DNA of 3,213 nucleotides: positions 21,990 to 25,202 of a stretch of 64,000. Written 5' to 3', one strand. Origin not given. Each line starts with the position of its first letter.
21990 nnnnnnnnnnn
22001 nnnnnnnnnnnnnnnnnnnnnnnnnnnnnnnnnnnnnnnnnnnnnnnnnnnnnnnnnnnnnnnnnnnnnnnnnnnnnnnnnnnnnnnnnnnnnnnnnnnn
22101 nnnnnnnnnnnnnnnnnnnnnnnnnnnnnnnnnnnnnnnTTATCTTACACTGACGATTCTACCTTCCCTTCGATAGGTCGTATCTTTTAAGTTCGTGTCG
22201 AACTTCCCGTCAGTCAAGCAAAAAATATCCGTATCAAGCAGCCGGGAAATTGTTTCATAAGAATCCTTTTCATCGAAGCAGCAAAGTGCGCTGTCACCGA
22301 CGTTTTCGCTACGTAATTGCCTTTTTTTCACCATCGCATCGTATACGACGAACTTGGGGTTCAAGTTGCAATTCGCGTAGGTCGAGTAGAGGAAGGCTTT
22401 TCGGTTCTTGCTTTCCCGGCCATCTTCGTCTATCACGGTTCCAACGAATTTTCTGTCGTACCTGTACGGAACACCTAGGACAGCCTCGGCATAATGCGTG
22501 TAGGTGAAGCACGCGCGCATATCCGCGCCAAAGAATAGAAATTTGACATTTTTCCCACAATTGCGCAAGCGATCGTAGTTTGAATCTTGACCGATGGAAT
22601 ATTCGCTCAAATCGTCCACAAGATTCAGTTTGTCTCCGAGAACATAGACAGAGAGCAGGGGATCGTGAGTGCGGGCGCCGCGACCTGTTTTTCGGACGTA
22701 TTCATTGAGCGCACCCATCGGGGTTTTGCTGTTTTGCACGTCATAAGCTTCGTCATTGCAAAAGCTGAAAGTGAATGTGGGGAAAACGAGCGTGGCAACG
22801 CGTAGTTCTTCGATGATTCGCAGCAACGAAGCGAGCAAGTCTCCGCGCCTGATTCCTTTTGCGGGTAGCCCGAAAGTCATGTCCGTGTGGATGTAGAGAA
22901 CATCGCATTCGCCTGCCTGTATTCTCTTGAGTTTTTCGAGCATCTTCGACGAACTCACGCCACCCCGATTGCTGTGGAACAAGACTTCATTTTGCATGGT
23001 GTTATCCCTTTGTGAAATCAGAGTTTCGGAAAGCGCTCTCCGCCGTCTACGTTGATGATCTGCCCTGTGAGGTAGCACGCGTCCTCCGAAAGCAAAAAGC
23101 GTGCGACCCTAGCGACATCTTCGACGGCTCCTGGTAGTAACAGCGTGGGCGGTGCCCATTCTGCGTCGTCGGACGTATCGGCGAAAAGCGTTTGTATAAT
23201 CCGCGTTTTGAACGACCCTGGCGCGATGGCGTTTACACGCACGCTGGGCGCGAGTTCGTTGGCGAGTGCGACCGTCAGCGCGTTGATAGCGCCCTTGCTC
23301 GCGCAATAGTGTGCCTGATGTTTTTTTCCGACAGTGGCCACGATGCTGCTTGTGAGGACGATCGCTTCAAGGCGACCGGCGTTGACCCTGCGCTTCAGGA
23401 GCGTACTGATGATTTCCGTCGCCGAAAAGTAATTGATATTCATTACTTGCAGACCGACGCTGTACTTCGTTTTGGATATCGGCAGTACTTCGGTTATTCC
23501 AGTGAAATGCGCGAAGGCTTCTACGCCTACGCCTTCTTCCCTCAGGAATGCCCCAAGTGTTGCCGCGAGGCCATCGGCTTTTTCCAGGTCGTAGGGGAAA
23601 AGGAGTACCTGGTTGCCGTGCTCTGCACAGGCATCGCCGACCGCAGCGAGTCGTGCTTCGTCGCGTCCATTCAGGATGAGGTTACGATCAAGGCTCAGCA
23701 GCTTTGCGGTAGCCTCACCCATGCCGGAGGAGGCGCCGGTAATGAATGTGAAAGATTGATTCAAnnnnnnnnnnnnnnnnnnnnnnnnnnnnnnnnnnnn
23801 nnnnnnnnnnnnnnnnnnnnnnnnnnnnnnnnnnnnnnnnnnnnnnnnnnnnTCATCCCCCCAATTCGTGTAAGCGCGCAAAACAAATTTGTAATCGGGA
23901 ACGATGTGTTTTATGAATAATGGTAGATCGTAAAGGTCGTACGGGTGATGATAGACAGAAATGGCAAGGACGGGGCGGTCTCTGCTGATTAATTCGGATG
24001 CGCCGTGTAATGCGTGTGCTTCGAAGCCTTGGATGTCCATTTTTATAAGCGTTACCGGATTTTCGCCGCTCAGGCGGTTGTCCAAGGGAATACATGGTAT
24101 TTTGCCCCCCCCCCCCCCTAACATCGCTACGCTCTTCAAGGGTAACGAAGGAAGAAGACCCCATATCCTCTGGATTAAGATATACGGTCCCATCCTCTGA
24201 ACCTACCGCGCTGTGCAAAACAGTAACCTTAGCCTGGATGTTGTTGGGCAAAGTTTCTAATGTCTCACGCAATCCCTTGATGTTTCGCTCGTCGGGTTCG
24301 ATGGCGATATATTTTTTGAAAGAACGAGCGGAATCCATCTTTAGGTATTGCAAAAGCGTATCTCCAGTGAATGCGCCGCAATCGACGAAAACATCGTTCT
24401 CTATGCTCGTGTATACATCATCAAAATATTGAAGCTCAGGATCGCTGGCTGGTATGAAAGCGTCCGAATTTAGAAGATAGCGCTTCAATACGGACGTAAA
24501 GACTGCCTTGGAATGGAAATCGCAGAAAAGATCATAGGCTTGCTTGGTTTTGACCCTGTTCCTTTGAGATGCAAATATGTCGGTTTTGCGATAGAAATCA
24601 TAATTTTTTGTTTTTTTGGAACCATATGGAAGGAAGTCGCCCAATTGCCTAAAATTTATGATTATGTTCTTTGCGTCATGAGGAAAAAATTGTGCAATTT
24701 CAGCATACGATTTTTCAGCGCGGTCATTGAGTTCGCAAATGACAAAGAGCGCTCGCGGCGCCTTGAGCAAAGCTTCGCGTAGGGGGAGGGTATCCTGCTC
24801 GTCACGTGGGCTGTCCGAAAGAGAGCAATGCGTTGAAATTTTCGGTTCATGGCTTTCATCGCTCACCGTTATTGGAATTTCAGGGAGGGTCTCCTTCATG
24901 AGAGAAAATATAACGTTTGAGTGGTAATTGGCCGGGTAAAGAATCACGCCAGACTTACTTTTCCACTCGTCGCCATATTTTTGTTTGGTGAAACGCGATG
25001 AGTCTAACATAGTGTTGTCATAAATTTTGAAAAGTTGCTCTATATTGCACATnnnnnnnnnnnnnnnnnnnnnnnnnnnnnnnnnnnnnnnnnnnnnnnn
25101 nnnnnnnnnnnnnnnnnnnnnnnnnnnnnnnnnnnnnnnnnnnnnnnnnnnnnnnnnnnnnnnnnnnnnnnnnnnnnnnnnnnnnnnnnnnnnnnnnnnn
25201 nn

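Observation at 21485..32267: Discrete acyl-chain assembly line feeding a 4-amino-sugar on flagellin, resembling the Campylobacter cassette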

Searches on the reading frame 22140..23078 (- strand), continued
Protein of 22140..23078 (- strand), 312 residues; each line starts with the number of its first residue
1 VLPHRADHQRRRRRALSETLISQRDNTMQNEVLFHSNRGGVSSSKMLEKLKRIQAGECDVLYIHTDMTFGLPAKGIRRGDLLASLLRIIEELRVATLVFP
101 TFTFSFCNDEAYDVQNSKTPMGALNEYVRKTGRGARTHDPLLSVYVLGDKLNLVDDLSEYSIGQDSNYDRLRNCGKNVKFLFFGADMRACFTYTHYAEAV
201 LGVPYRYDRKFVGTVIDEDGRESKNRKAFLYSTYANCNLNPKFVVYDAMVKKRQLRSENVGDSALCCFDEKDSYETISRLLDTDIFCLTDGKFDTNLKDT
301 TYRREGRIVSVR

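Call 99: search_protein_families(library=pfam, proteins=[L091:632-1384:+, L091:1470-2333:+, L091:2330-2602:+, L091:2559-3107:+, L091:3247-5013:+, L091:5242-5595:+, L091:5628-6197:+, L091:6726-8153:+, L091:8574-10394:+, L091:10808-11680:-], max_evalue=0.001)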
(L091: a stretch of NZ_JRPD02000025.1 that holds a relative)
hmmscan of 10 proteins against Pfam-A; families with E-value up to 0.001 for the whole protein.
L091:632-1384:+ (250 aa): 4 families
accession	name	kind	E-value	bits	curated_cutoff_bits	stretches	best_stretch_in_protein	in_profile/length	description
PF13561.12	adh_short_C2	-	3.8e-34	118.7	27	1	13-249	1-236/236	Enoyl-(Acyl carrier protein) reductase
PF00106.31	adh_short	-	2.2e-27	96.3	26.6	1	10-202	4-192/195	short chain dehydrogenase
PF08659.16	KR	-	1.8e-10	41.4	22.6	1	10-172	4-162/180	KR domain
PF03435.24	Sacchrp_dh_NADP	-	8.1e-05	23.4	25.1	1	10-74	2-69/129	Saccharopine dehydrogenase NADP binding domain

L091:1470-2333:+ (287 aa): 1 family
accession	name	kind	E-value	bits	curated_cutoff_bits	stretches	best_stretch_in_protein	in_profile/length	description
PF02522.19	Antibiotic_NAT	-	5.3e-17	62.6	25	1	79-256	63-229/232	Aminoglycoside 3-N-acetyltransferase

L091:2330-2602:+ (90 aa): 1 family
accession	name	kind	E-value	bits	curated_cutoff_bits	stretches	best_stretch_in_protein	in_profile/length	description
PF00106.31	adh_short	-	5.1e-05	23.3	26.6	1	2-71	1-74/195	short chain dehydrogenase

L091:2559-3107:+ (182 aa): 3 families
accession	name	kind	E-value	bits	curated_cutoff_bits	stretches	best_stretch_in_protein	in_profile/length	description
PF13561.12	adh_short_C2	-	2.4e-29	103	27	1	15-177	71-236/236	Enoyl-(Acyl carrier protein) reductase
PF00106.31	adh_short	-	3.5e-17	63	26.6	1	15-125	77-188/195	short chain dehydrogenase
PF08659.16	KR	-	2e-05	25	22.6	1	15-101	81-163/180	KR domain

L091:3247-5013:+ (588 aa): 2 families
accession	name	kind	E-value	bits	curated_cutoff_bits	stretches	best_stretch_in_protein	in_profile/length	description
PF00501.34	AMP-binding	-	1e-54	186.3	29.9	1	104-446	50-384/384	AMP-binding enzyme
PF13193.12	AMP-binding_C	-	0.00027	22.2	24.5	1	505-574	1-76/76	AMP-binding enzyme C-terminal domain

L091:5242-5595:+ (117 aa): 0 families

L091:5628-6197:+ (189 aa): 1 family
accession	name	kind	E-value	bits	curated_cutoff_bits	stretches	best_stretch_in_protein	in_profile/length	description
PF05050.19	Methyltransf_21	-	0.00067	20.3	22.7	1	40-115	98-168/173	Methyltransferase FkbM domain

L091:6726-8153:+ (475 aa): 2 families
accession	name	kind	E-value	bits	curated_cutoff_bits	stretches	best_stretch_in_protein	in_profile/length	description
PF00501.34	AMP-binding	-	5.1e-46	157.6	29.9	1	3-326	69-384/384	AMP-binding enzyme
PF13193.12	AMP-binding_C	-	0.0002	22.7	24.5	1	385-454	1-76/76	AMP-binding enzyme C-terminal domain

L091:8574-10394:+ (606 aa): 1 family
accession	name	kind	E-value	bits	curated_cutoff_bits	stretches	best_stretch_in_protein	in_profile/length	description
PF05787.19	PhoX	-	2.4e-170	568.5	24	1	42-573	2-515/515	Alkaline phosphatase PhoX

L091:10808-11680:- (290 aa): 0 families

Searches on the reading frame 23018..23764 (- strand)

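Call 4: search_protein_families(library=pfam, proteins=[window:23018-23764:-])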
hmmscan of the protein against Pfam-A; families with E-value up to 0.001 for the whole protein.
window:23018-23764:- (248 aa): 4 families
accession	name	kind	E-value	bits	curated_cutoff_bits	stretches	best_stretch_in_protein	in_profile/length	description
PF13561.12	adh_short_C2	-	2.5e-34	119.3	27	1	10-242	1-234/236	Enoyl-(Acyl carrier protein) reductase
PF00106.31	adh_short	-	1.3e-30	106.7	26.6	1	7-196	4-193/195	short chain dehydrogenase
PF08659.16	KR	-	3.1e-12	47.2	22.6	1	7-178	4-174/180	KR domain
PF23441.1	SDR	-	0.00014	21.8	27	1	109-242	124-254/258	SDR-like rossmann domain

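Call 7: search_protein_families(library=ncbifam, proteins=[window:23018-23764:-], max_evalue=0.01)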
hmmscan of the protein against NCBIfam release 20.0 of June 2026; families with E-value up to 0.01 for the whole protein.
window:23018-23764:- (248 aa): 215 families (the best 25 are shown)
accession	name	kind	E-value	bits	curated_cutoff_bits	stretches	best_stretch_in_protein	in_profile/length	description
NF005559.1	PRK07231.1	subfamily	9.3e-36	123.6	215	1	6-243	7-247/249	glucose 1-dehydrogenase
TIGR01830.1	3oxo_ACP_reduc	equivalog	1.2e-35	123.4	297.75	1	7-242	2-237/239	3-oxoacyl-[acyl-carrier-protein] reductase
NF047420.2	EF_P_mod_YmfI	equivalog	1.1e-33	117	238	1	6-242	2-234/236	elongation factor P 5-aminopentanone reductase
NF009466.0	PRK12826.1-2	subfamily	2.5e-31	109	222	1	5-245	5-246/248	3-oxoacyl-ACP reductase FabG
NF004791.0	PRK06138.1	equivalog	2.3e-29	102.4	312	1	3-243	5-249/252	SDR family oxidoreductase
NF004197.0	PRK05653.1-1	equivalog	4.9e-29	101.7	332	1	4-242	8-245/249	3-oxoacyl-ACP reductase FabG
NF004198.0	PRK05653.1-3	equivalog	4.9e-29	101.5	296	1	5-243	9-246/248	3-oxoacyl-ACP reductase FabG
NF004199.0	PRK05653.1-4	equivalog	1.1e-28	100.5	301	1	6-242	8-244/247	3-oxoacyl-ACP reductase FabG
NF004200.0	PRK05653.1-5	equivalog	4e-28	98.6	273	1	6-242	5-240/242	3-oxoacyl-ACP reductase FabG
NF004528.0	PRK05875.1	equivalog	4.6e-28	98.4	334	1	6-244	13-255/280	SDR family oxidoreductase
NF009464.0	PRK12824.1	subfamily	4.7e-28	98.5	269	1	5-243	4-242/245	3-oxoacyl-ACP reductase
NF052558.1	MBtsdlDhBudC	equivalog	8.5e-28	97.6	270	1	6-243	6-241/250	meso-2,3-butanediol dehydrogenase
NF053701.1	CsHdxCHCADhChcB2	equivalog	1.1e-27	97.1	350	1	2-242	2-241/245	cis-4-hydroxycyclohexanecarboxylate dehydrogenase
NF004202.0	PRK05653.2-2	equivalog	1.1e-25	90.7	333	1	6-246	10-250/259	3-oxoacyl-ACP reductase FabG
NF009468.0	PRK12826.1-4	equivalog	2e-25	89.9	318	1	5-246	9-250/256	SDR family oxidoreductase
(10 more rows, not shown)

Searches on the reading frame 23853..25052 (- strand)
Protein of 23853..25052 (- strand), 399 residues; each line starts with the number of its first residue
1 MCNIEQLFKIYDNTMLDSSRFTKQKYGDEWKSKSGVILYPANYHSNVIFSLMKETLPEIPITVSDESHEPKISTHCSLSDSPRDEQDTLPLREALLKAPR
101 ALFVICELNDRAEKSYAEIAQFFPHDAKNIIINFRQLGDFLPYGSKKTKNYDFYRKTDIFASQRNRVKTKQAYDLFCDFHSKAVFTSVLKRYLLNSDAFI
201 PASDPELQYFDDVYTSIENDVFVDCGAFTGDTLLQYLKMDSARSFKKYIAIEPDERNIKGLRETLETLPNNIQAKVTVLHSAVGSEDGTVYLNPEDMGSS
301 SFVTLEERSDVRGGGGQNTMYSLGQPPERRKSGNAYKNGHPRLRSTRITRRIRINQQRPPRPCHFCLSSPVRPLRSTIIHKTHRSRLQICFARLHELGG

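Call 4: search_protein_families(library=pfam, proteins=[window:23853-25052:-])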
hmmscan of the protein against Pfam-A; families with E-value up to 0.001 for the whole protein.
window:23853-25052:- (399 aa): 0 families

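Call 7: search_protein_families(library=ncbifam, proteins=[window:23853-25052:-], max_evalue=0.01)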
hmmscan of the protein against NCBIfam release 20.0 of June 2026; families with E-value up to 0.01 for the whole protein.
window:23853-25052:- (399 aa): 1 family
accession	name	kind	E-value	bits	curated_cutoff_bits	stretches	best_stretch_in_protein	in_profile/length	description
TIGR01444.1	fkbM_fam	subfamily_domain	2.2e-07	31.4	37.7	1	221-303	1-79/143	FkbM family methyltransferase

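Call 75: search_protein_families(library=pfam, proteins=[window:23853-25052:-], max_evalue=5)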
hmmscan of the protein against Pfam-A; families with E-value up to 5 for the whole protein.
window:23853-25052:- (399 aa): 1 family
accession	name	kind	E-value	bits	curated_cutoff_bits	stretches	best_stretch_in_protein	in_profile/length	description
PF11325.14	DUF3127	-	0.11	13.2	27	1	18-64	12-57/85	Domain of unknown function (DUF3127)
